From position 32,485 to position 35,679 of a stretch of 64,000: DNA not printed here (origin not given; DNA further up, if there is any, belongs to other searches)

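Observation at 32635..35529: GH92-like domain fused to an SGNH esterase, possibly with the catalytic Glu replaced by Gln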

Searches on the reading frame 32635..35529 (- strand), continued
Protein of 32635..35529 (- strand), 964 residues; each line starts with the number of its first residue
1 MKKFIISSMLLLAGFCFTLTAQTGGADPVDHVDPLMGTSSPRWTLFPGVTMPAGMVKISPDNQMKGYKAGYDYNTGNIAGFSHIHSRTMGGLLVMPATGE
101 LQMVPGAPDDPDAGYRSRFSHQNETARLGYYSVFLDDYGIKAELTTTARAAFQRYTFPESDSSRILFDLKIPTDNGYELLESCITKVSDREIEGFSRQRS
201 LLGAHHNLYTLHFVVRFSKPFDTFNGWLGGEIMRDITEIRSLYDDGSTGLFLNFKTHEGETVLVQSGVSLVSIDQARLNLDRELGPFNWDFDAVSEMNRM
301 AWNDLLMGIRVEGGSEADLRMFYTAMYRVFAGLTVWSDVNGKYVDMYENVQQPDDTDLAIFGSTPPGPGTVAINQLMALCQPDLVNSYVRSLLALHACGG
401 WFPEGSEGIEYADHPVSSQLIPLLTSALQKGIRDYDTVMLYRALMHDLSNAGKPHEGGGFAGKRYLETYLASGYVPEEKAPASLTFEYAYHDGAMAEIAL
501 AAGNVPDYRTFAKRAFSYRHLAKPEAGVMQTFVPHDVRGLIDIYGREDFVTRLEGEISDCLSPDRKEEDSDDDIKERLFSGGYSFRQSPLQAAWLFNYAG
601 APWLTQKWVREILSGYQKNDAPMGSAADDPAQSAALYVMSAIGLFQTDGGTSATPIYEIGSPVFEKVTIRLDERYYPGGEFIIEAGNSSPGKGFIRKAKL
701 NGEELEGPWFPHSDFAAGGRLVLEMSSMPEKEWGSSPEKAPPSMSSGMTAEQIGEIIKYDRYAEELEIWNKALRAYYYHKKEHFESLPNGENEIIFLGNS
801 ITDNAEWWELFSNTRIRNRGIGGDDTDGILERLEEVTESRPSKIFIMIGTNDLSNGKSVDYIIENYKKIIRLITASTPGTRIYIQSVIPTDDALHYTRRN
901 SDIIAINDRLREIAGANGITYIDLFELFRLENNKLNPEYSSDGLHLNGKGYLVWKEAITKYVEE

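Call 7: find_homologous_proteins(query=window:32635-35529:-, max_evalue=1e-10)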
Query window:32635-35529:- (964 aa): 2285 proteins with E <= 1e-10 among 8000 candidates; the best 120 are listed.
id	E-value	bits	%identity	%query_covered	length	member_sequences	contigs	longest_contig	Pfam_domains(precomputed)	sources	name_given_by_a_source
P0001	0.0e+0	2099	94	100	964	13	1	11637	PF17678.8,PF07971.19,PF13472.13,PF00657.29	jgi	jgi:predicted alpha-1,2-mannosidase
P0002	0.0e+0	1934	86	100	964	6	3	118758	PF17678.8,PF07971.19,PF13472.13,PF00657.29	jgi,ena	-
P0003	0.0e+0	1847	82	100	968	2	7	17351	PF17678.8,PF07971.19,PF13472.13,PF00657.29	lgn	-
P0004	0.0e+0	1801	80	100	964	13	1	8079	PF17678.8,PF07971.19,PF13472.13,PF00657.29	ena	-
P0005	0.0e+0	1539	69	97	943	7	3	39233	PF17678.8,PF07971.19,PF13472.13,PF00657.29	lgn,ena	-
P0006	0.0e+0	1464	66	100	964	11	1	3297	PF17678.8,PF07971.19,PF17182.11,PF13472.13,PF00657.29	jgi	-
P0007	0.0e+0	1414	64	99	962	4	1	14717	PF17678.8,PF07971.19,PF13472.13,PF00657.29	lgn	-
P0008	0.0e+0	1395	64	98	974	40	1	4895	PF17678.8,PF07971.19,PF17182.11,PF13472.13,PF00657.29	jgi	-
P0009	0.0e+0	1386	63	100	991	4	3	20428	PF17678.8,PF07971.19,PF17182.11,PF13472.13,PF00657.29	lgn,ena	-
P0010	0.0e+0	1377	64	97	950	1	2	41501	PF17678.8,PF07971.19,PF17182.11,PF13472.13,PF00657.29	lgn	-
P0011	0.0e+0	1356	61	100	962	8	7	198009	PF17678.8,PF07971.19,PF17182.11,PF13472.13,PF00657.29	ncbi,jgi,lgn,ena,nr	ncbi:MAG TPA: GH92 family glycosyl hydrolase [Bacteroidales bacterium]|nr:GH92 family glycosyl hydro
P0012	0.0e+0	1274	57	100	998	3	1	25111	PF17678.8,PF07971.19,PF17182.11,PF13472.13,PF00657.29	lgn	-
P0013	0.0e+0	1270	57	100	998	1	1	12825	PF17678.8,PF07971.19,PF17182.11,PF13472.13,PF00657.29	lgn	-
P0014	0.0e+0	1262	57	100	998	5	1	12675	PF17678.8,PF07971.19,PF13472.13,PF00657.29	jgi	jgi:predicted alpha-1,2-mannosidase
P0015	0.0e+0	1260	56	100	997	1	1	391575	PF17678.8,PF07971.19,PF13472.13,PF00657.29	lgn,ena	-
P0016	0.0e+0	1257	57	100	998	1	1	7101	PF17678.8,PF07971.19,PF13472.13,PF00657.29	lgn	-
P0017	0.0e+0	1253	56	100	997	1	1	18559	PF17678.8,PF07971.19,PF17182.11,PF13472.13,PF00657.29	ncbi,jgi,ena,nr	ncbi:MAG: glycoside hydrolase family 92 protein [Bacteroidetes bacterium]|nr:MAG: glycoside hydrolas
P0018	0.0e+0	1242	55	100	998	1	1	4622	PF17678.8,PF07971.19,PF17182.11,PF13472.13,PF00657.29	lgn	-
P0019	0.0e+0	1236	56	97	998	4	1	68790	PF17678.8,PF07971.19,PF17182.11,PF13472.13,PF00657.29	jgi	-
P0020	0.0e+0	1234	56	97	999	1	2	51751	PF17678.8,PF07971.19,PF13472.13,PF00657.29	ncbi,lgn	-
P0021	0.0e+0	1233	55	100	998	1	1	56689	PF17678.8,PF07971.19,PF13472.13,PF00657.29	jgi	jgi:predicted alpha-1,2-mannosidase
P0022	0.0e+0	1229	55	100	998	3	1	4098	PF17678.8,PF07971.19,PF13472.13,PF00657.29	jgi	-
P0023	0.0e+0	1225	55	100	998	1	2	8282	PF17678.8,PF07971.19,PF13472.13,PF00657.29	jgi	-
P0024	0.0e+0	1222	55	100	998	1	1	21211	PF17678.8,PF07971.19,PF13472.13,PF00657.29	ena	-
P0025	0.0e+0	1220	55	98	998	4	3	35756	PF17678.8,PF07971.19,PF13472.13,PF00657.29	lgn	-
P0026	0.0e+0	1218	55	100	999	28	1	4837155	PF17678.8,PF07971.19,PF13472.13,PF00657.29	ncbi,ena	-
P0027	0.0e+0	1217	55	100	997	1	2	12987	PF17678.8,PF07971.19,PF17182.11,PF13472.13,PF00657.29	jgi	-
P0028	0.0e+0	1213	54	100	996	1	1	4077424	PF17678.8,PF07971.19,PF13472.13,PF00657.29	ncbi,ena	-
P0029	0.0e+0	1212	53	100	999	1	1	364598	PF17678.8,PF07971.19,PF13472.13,PF00657.29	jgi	jgi:predicted alpha-1,2-mannosidase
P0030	0.0e+0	1210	55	100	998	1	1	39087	PF17678.8,PF07971.19,PF13472.13,PF00657.29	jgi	-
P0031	0.0e+0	1208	55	100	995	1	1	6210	PF17678.8,PF07971.19,PF13472.13,PF00657.29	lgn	-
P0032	0.0e+0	1207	54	100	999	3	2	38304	PF17678.8,PF07971.19,PF13472.13,PF00657.29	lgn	-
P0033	0.0e+0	1206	54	100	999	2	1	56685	PF17678.8,PF07971.19,PF13472.13,PF00657.29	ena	-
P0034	0.0e+0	1202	57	100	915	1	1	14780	PF17678.8,PF07971.19,PF13472.13,PF00657.29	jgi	jgi:predicted alpha-1,2-mannosidase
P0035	0.0e+0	1202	55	99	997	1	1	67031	PF17678.8,PF07971.19,PF17182.11,PF13472.13,PF00657.29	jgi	-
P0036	0.0e+0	1201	54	100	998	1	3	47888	PF17678.8,PF07971.19,PF13472.13,PF00657.29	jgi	-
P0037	0.0e+0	1199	54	100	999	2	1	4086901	PF17678.8,PF07971.19,PF17182.11,PF13472.13,PF00657.29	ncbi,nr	ncbi:MAG: GH92 family glycosyl hydrolase [Bacteroidota bacterium]|nr:GH92 family glycosyl hydrolase 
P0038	0.0e+0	1199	54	100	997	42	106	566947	PF17678.8,PF07971.19,PF13472.13,PF00657.29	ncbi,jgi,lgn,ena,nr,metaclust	ncbi:MAG: glycoside hydrolase family 92 protein [Lentimicrobiaceae bacterium]|jgi:predicted alpha-1,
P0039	0.0e+0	1198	54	100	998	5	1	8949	PF17678.8,PF07971.19,PF13472.13,PF00657.29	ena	-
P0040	0.0e+0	1198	55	99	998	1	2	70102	PF17678.8,PF07971.19,PF13472.13,PF00657.29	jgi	-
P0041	0.0e+0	1193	54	100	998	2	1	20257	PF17678.8,PF07971.19,PF13472.13,PF00657.29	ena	-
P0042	0.0e+0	1193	54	99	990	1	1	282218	PF17678.8,PF07971.19,PF17182.11,PF13472.13,PF00657.29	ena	-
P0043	0.0e+0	1193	54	100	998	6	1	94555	PF17678.8,PF07971.19,PF17182.11,PF13472.13,PF00657.29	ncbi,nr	ncbi:MAG: GH92 family glycosyl hydrolase [Bacteroidales bacterium]|nr:GH92 family glycosyl hydrolase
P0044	0.0e+0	1191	54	100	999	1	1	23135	PF17678.8,PF07971.19,PF13472.13,PF00657.29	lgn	-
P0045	0.0e+0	1191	54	100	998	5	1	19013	PF17678.8,PF07971.19,PF17182.11,PF13472.13,PF00657.29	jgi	jgi:predicted alpha-1,2-mannosidase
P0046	0.0e+0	1187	54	97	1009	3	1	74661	PF17678.8,PF07971.19,PF17182.11,PF13472.13,PF00657.29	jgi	jgi:predicted alpha-1,2-mannosidase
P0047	0.0e+0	1186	54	100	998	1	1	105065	PF17678.8,PF07971.19,PF13472.13,PF00657.29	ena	-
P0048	0.0e+0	1185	53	100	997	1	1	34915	PF17678.8,PF07971.19,PF13472.13,PF00657.29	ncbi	-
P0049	0.0e+0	1185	53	100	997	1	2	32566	PF17678.8,PF07971.19,PF13472.13,PF00657.29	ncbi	-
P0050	0.0e+0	1184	53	100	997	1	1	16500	PF17678.8,PF07971.19,PF13472.13,PF00657.29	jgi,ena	-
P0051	0.0e+0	1184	53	99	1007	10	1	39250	PF17678.8,PF07971.19,PF13472.13,PF00657.29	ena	-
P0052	0.0e+0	1183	53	100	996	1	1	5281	PF17678.8,PF07971.19,PF13472.13,PF00657.29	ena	-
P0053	0.0e+0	1182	53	100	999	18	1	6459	PF17678.8,PF07971.19,PF17182.11,PF13472.13,PF00657.29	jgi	-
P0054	0.0e+0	1180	54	100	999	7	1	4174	PF17678.8,PF07971.19,PF17182.11,PF13472.13,PF00657.29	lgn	-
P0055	0.0e+0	1180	54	99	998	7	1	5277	PF17678.8,PF07971.19,PF13472.13,PF00657.29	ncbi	-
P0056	0.0e+0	1178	53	97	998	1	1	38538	PF17678.8,PF07971.19,PF13472.13,PF00657.29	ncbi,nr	ncbi:MAG: GH92 family glycosyl hydrolase [Bacteroidales bacterium]|nr:GH92 family glycosyl hydrolase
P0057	0.0e+0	1177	54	98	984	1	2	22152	PF17678.8,PF07971.19,PF17182.11,PF13472.13,PF00657.29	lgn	-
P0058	0.0e+0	1177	53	100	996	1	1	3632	PF17678.8,PF07971.19,PF17182.11,PF13472.13,PF00657.29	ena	-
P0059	0.0e+0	1173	53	98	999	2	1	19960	PF17678.8,PF07971.19,PF13472.13,PF00657.29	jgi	-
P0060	0.0e+0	1173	53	100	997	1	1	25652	PF17678.8,PF07971.19,PF17182.11,PF13472.13,PF00657.29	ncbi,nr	ncbi:MAG: GH92 family glycosyl hydrolase [Bacteroidales bacterium]|nr:GH92 family glycosyl hydrolase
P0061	0.0e+0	1171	53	99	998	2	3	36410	PF17678.8,PF07971.19,PF13472.13,PF00657.29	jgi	-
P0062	0.0e+0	1170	53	99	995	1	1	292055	PF17678.8,PF07971.19,PF13472.13,PF00657.29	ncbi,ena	-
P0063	0.0e+0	1169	53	99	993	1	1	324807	PF17678.8,PF07971.19,PF13472.13,PF00657.29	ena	-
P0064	0.0e+0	1169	52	100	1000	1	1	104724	PF17678.8,PF07971.19,PF13472.13,PF00657.29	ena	-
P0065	0.0e+0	1166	53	100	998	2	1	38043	PF17678.8,PF07971.19,PF17182.11,PF13472.13,PF00657.29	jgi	-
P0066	0.0e+0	1163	52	100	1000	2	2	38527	PF17678.8,PF07971.19,PF17182.11,PF13472.13,PF00657.29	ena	-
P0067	0.0e+0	1153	51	100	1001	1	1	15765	PF17678.8,PF07971.19,PF13472.13,PF00657.29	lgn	-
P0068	0.0e+0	1150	53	97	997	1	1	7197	PF17678.8,PF07971.19,PF17182.11,PF13472.13,PF00657.29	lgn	-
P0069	0.0e+0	1150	53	98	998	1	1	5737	PF17678.8,PF07971.19,PF13472.13,PF00657.29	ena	-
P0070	0.0e+0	1150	52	99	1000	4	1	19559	PF17678.8,PF07971.19,PF13472.13,PF00657.29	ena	-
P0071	0.0e+0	1146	52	98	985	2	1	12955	PF17678.8,PF07971.19,PF13472.13,PF00657.29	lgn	-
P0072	0.0e+0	1145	52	99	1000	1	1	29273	PF17678.8,PF07971.19,PF13472.13,PF00657.29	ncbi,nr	ncbi:MAG: GH92 family glycosyl hydrolase [Salinivirgaceae bacterium]|nr:GH92 family glycosyl hydrola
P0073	0.0e+0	1139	53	100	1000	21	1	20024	PF17678.8,PF07971.19,PF13472.13,PF00657.29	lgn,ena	-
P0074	0.0e+0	1127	53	99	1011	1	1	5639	PF17678.8,PF07971.19,PF13472.13,PF00657.29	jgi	jgi:predicted alpha-1,2-mannosidase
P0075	0.0e+0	1127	52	99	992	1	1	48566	PF17678.8,PF07971.19,PF17182.11,PF13472.13,PF00657.29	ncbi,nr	ncbi:MAG: GH92 family glycosyl hydrolase [Cytophagales bacterium]|nr:GH92 family glycosyl hydrolase 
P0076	0.0e+0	1124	52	99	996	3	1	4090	PF17678.8,PF07971.19,PF13472.13,PF00657.29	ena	-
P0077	0.0e+0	1123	51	99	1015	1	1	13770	PF17678.8,PF07971.19,PF13472.13,PF00657.29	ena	-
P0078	0.0e+0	1122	51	100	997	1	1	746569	PF17678.8,PF07971.19,PF13472.13,PF00657.29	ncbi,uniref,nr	ncbi:GH92 family glycosyl hydrolase [Rhodohalobacter sp. 614A]|uniref:GH92 family glycosyl hydrolase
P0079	0.0e+0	1118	51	100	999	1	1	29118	PF17678.8,PF07971.19,PF17182.11,PF13472.13,PF00657.29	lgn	-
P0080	0.0e+0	1117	52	97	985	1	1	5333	PF17678.8,PF07971.19,PF17182.11,PF13472.13,PF00657.29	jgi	jgi:predicted alpha-1,2-mannosidase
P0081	0.0e+0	1116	52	100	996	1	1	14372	PF17678.8,PF07971.19,PF13472.13,PF00657.29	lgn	-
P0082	0.0e+0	1116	51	100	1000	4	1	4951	PF17678.8,PF07971.19,PF13472.13,PF00657.29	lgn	-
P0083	0.0e+0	1113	51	100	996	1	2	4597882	PF17678.8,PF07971.19,PF17182.11,PF13472.13,PF00657.29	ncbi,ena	-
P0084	0.0e+0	1110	52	97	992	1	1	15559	PF17678.8,PF07971.19,PF13472.13,PF00657.29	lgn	-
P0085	0.0e+0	1107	51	100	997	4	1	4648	PF17678.8,PF07971.19,PF17182.11,PF13472.13,PF00657.29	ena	-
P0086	0.0e+0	1105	51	99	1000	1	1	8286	PF17678.8,PF07971.19,PF17182.11,PF13472.13,PF00657.29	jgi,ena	-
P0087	0.0e+0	1104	51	100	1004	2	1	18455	PF17678.8,PF07971.19,PF13472.13,PF00657.29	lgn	-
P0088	0.0e+0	1103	51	99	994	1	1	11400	PF17678.8,PF07971.19,PF13472.13,PF00657.29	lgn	-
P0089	0.0e+0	1102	50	100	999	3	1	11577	PF17678.8,PF07971.19,PF17182.11,PF13472.13,PF00657.29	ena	-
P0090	0.0e+0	1102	51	99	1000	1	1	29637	PF17678.8,PF07971.19,PF13472.13,PF00657.29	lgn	-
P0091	0.0e+0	1101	51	100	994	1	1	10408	PF17678.8,PF07971.19,PF14606.13,PF13472.13,PF00657.29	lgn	-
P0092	0.0e+0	1101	51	100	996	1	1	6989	PF17678.8,PF07971.19,PF13472.13,PF00657.29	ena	-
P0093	0.0e+0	1101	51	100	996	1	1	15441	PF17678.8,PF07971.19,PF17182.11,PF13472.13,PF00657.29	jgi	-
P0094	0.0e+0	1100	51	97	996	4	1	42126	PF17678.8,PF07971.19,PF17182.11,PF13472.13,PF00657.29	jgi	-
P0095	0.0e+0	1100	51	100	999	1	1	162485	PF17678.8,PF07971.19,PF13472.13,PF00657.29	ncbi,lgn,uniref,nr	ncbi:GH92 family glycosyl hydrolase [Gracilimonas mengyeensis]|uniref:Alpha-1,2-mannosidase, putativ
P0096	0.0e+0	1100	51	100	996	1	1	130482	PF17678.8,PF07971.19,PF17182.11,PF13472.13,PF00657.29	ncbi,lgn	-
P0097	0.0e+0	1099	52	97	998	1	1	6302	PF17678.8,PF07971.19,PF13472.13,PF00657.29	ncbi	-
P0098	0.0e+0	1098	51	99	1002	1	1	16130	PF17678.8,PF07971.19,PF13472.13,PF00657.29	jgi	jgi:predicted alpha-1,2-mannosidase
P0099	0.0e+0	1097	50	99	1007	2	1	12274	PF17678.8,PF07971.19,PF13472.13,PF00657.29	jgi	-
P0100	0.0e+0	1095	51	98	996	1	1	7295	PF17678.8,PF07971.19,PF13472.13,PF00657.29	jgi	-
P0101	0.0e+0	1094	51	99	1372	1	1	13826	PF17678.8,PF07971.19,PF16396.13,PF13810.13,PF13472.13,PF00657.29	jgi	jgi:predicted alpha-1,2-mannosidase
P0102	0.0e+0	1092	51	99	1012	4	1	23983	PF17678.8,PF07971.19,PF13472.13,PF00657.29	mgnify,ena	mgnify:CR=1 FL=1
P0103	0.0e+0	1092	51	99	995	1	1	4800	PF17678.8,PF07971.19,PF17182.11,PF13472.13,PF00657.29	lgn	-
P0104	0.0e+0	1091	52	97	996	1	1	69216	PF17678.8,PF07971.19,PF17182.11,PF13472.13,PF00657.29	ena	-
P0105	0.0e+0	1090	51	99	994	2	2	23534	PF17678.8,PF07971.19,PF17182.11,PF13472.13,PF00657.29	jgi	jgi:predicted alpha-1,2-mannosidase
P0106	0.0e+0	1089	51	98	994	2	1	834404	PF17678.8,PF07971.19,PF17182.11,PF13472.13,PF00657.29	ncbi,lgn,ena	-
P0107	0.0e+0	1089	51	100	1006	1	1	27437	PF17678.8,PF07971.19,PF13472.13,PF00657.29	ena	-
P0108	0.0e+0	1088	51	97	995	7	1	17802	PF17678.8,PF07971.19,PF13472.13,PF00657.29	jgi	-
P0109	0.0e+0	1087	50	99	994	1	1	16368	PF17678.8,PF07971.19,PF17182.11,PF13472.13,PF00657.29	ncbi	-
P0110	0.0e+0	1087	51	100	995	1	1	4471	PF17678.8,PF07971.19,PF13472.13,PF00657.29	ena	-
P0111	0.0e+0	1086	51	100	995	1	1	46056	PF17678.8,PF07971.19,PF13472.13,PF00657.29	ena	-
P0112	0.0e+0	1085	51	99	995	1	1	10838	PF17678.8,PF07971.19,PF13472.13,PF00657.29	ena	-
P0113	0.0e+0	1085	51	100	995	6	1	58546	PF17678.8,PF07971.19,PF17182.11,PF13472.13,PF00657.29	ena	-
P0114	0.0e+0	1085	51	98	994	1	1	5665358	PF17678.8,PF07971.19,PF17182.11,PF13472.13,PF00657.29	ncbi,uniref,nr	ncbi:GH92 family glycosyl hydrolase [Flavivirga eckloniae]|uniref:Glycoside hydrolase family 92 prot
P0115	0.0e+0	1085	51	100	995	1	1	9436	PF17678.8,PF07971.19,PF13472.13,PF00657.29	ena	-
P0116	0.0e+0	1085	50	99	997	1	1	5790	PF17678.8,PF07971.19,PF13472.13,PF00657.29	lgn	-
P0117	0.0e+0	1083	50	100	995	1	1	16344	PF17678.8,PF07971.19,PF13472.13,PF00657.29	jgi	-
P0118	0.0e+0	1083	52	97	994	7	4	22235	PF17678.8,PF07971.19,PF13472.13,PF00657.29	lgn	-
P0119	0.0e+0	1082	51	99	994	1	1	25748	PF17678.8,PF07971.19,PF17182.11,PF13472.13,PF00657.29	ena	-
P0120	0.0e+0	1082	50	98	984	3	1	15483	PF17678.8,PF07971.19,PF13472.13,PF00657.29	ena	-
